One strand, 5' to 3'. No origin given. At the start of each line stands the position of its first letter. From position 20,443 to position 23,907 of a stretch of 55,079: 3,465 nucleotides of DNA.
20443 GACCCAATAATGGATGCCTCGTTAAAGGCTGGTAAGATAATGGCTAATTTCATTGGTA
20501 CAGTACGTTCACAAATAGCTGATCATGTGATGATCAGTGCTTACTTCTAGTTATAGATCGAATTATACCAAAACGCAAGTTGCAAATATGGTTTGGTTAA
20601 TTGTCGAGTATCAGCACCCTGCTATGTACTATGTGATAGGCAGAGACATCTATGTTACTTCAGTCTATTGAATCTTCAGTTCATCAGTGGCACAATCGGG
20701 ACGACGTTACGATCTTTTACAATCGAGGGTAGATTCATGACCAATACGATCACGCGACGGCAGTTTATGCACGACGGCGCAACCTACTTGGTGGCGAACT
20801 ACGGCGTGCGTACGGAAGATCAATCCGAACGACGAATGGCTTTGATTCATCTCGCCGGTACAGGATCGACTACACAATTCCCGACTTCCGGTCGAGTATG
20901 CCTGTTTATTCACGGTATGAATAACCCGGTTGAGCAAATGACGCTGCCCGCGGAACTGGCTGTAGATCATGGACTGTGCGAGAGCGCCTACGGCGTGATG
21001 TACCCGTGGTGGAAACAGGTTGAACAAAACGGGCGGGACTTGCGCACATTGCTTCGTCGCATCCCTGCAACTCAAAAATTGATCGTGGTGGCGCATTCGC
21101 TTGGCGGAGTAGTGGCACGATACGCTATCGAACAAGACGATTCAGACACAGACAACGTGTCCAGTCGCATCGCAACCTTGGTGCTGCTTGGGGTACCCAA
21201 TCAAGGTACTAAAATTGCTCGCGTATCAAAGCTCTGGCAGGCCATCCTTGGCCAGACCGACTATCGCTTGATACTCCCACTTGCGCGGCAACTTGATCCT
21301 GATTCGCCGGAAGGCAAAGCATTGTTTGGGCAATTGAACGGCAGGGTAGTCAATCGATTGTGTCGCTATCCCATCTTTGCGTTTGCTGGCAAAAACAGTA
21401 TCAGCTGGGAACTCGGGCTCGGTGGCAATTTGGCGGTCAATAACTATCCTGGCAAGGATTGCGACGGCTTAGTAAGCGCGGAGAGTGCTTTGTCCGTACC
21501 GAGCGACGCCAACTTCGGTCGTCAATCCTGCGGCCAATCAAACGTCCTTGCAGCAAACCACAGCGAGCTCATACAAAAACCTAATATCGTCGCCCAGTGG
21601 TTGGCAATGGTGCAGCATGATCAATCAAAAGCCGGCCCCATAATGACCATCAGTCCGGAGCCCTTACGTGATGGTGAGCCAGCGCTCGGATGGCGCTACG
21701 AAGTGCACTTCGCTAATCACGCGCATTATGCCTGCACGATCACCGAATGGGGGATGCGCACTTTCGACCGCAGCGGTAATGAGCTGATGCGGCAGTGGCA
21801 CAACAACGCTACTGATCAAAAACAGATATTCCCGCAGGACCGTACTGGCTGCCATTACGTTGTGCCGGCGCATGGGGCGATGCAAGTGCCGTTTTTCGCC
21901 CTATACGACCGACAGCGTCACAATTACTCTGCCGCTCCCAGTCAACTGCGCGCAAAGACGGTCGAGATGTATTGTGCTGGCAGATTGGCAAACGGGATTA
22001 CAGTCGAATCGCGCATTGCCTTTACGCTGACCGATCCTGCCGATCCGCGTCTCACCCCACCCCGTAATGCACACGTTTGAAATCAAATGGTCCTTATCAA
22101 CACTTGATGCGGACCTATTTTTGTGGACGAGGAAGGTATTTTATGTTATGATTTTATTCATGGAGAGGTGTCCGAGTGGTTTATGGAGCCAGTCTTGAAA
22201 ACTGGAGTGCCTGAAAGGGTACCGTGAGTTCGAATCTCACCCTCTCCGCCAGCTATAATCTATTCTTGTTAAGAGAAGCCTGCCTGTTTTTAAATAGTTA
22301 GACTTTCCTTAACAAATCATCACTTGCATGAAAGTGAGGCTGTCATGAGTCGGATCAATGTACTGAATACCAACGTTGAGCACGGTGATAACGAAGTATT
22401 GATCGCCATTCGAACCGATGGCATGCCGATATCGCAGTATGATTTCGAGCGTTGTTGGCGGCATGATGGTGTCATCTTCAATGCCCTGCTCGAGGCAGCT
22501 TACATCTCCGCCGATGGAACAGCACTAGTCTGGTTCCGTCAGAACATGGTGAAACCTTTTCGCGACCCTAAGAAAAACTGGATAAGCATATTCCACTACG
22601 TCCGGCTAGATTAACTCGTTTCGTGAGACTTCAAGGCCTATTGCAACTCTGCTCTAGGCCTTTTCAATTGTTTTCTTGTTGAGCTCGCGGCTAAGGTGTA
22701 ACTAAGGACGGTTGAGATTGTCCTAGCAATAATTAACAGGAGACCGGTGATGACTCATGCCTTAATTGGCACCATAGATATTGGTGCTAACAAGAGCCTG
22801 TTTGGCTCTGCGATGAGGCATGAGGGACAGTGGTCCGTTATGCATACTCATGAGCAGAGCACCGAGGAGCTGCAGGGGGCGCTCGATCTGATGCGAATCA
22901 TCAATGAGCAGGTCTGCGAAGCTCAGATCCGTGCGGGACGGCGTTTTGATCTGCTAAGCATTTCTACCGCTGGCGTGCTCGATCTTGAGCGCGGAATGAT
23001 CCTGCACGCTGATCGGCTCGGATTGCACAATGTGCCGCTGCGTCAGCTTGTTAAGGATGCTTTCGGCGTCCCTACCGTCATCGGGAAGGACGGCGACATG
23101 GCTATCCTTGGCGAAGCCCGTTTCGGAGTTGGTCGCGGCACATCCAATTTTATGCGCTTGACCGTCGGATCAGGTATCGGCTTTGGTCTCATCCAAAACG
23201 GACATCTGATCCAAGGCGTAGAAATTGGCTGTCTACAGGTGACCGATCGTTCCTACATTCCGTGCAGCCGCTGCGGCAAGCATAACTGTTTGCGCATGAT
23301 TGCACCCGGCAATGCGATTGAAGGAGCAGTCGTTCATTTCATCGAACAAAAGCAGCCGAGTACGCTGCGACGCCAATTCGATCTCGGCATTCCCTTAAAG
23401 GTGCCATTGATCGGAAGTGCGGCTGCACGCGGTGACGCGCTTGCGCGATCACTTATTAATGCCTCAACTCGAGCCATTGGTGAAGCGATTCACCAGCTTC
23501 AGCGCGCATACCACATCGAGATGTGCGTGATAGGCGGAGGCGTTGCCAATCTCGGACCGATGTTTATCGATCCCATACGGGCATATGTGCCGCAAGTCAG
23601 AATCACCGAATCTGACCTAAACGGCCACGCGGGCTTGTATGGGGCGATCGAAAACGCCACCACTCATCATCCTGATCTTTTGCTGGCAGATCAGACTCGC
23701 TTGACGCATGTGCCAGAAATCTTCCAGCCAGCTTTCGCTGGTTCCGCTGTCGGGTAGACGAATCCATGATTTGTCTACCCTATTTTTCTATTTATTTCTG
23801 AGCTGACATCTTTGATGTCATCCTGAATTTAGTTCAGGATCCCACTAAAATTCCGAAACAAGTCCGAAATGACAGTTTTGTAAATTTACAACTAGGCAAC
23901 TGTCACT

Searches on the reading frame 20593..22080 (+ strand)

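Call 86: search_protein_families(library=pfam, proteins=[window:20593-22080:+], max_evalue=0.001)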
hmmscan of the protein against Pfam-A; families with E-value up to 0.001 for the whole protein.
window:20593-22080:+ (495 aa): 4 families
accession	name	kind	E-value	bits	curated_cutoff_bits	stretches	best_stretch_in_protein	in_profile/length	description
PF24096.1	DUF7379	-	2.1e-10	41.3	33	1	144-215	51-124/191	Domain of unknown function (DUF7379)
PF07819.20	PGAP1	-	2.5e-05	24.6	24.3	1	158-208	88-134/233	PGAP1-like alpha/beta domain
PF02089.21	Palm_thioest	-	0.00017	21.8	26.8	1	131-208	46-115/254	Palmitoyl protein thioesterase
PF05057.20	DUF676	-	0.00023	21.2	20.3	1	160-187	77-104/217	Putative serine esterase (DUF676)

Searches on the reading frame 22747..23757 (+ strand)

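Call 86: search_protein_families(library=pfam, proteins=[window:22747-23757:+], max_evalue=0.001)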
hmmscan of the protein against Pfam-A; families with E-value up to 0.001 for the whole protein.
window:22747-23757:+ (336 aa): 1 family
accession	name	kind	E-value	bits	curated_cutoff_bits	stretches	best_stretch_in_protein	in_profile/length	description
PF00480.26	ROK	-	2.2e-31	109.9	22.9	1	9-284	3-261/294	ROK family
